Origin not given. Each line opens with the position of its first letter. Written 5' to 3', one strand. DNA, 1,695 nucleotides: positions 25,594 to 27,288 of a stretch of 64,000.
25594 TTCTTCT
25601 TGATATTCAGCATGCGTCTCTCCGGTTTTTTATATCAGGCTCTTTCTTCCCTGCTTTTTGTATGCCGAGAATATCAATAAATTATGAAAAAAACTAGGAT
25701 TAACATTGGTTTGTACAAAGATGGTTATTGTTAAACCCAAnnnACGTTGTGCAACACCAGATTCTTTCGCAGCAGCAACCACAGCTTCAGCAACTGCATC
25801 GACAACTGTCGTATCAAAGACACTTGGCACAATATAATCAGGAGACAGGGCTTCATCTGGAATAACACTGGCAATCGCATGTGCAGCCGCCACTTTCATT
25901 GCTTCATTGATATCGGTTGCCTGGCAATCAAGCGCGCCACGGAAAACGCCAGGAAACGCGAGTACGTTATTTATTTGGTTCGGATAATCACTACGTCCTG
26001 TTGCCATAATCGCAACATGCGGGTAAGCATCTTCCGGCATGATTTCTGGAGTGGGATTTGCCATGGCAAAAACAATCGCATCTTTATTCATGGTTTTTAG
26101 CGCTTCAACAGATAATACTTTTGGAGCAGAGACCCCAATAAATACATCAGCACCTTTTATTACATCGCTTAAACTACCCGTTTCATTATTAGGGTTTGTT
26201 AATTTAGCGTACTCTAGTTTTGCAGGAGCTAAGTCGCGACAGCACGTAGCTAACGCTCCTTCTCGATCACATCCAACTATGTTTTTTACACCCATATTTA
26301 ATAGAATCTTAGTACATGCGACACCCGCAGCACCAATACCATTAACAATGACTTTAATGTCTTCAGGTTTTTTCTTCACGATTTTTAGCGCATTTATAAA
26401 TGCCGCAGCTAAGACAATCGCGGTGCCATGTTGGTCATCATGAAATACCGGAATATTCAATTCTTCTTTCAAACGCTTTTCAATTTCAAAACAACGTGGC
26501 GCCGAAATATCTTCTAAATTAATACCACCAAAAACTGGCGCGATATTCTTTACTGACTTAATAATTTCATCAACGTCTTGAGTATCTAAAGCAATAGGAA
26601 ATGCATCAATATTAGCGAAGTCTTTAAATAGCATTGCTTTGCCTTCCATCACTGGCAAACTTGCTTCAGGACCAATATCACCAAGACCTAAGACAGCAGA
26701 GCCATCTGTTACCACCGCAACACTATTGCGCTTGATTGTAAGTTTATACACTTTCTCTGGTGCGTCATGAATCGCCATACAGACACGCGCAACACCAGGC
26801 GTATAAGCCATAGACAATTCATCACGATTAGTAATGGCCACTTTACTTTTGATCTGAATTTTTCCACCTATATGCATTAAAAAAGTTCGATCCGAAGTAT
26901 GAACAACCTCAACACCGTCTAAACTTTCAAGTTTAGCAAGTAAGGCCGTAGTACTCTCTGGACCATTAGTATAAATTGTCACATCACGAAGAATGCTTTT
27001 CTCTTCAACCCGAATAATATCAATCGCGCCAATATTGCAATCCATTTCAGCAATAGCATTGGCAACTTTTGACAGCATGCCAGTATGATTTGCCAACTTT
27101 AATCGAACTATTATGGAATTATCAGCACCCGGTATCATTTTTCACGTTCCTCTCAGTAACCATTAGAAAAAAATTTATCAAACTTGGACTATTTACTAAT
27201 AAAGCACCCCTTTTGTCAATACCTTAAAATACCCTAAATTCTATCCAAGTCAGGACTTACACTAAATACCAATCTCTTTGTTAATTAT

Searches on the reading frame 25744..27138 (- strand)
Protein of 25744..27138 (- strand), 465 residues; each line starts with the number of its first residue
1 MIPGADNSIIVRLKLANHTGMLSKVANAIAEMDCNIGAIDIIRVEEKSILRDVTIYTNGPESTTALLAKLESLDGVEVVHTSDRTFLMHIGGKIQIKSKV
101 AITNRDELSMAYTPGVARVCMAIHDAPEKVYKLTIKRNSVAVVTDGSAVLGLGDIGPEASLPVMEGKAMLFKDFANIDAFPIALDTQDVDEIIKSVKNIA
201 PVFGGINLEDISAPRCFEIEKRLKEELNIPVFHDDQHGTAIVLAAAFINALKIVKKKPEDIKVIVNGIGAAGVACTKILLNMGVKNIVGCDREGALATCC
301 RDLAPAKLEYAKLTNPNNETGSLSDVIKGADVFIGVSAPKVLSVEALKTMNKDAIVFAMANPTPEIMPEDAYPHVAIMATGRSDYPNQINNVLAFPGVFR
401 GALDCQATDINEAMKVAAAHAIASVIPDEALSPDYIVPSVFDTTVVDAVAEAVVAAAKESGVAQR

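Call 50: search_protein_families(library=pfam, proteins=[window:25744-27138:-], max_evalue=0.01)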
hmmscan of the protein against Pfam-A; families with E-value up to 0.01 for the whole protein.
window:25744-27138:- (465 aa): 6 families
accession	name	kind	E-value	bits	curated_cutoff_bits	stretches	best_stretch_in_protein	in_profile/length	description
PF00390.24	malic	-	3.9e-32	112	23.1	1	93-224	3-182/182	Malic enzyme, N-terminal domain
PF03949.21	Malic_M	-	1.9e-21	77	23.5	1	238-457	3-257/258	Malic enzyme, NAD binding domain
PF01842.31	ACT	-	6.2e-08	32.7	27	1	10-74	2-65/66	ACT domain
PF13291.12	ACT_4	-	2.5e-05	25.3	27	1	11-80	9-79/80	ACT domain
PF22629.2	ACT_AHAS_ss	-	0.00016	22.2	27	1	16-76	6-65/67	AHAS small subunit-like ACT domain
PF01262.27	AlaDh_PNT_C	-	0.0011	18.9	23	1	260-360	28-129/214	Alanine dehydrogenase/PNT, C-terminal domain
